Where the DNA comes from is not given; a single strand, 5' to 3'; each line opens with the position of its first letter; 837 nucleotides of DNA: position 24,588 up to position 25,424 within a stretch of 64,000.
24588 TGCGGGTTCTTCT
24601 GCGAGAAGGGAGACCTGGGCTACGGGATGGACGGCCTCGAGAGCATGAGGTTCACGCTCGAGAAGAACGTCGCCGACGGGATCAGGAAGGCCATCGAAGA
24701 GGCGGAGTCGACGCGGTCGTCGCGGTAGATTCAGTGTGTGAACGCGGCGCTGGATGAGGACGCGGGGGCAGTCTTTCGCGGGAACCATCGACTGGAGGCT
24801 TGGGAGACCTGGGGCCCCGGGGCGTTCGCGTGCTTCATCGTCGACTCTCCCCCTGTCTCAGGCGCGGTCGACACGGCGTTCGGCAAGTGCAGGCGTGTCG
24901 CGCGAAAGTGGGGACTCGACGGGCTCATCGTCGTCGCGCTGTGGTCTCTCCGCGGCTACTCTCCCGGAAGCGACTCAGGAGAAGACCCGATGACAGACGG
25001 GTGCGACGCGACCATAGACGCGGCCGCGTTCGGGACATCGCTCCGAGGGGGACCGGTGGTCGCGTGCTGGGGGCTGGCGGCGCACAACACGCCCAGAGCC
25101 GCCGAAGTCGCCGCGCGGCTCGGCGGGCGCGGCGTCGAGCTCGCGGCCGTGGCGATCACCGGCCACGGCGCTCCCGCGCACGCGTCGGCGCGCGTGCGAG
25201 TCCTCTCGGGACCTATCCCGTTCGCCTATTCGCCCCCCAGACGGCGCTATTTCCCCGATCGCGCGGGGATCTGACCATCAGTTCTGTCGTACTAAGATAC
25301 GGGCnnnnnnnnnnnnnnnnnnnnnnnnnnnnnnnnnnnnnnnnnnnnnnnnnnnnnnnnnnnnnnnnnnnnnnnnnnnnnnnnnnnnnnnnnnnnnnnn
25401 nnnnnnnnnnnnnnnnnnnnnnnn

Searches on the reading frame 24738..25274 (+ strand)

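Call 47: search_protein_families(library=pfam, proteins=[window:24738-25274:+], max_evalue=0.01)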
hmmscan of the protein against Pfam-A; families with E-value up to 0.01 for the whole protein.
window:24738-25274:+ (178 aa): 1 family
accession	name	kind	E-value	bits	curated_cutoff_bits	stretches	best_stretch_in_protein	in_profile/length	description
PF07799.17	DUF1643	-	9e-07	29.5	22.5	1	44-148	30-132/134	Protein of unknown function (DUF1643)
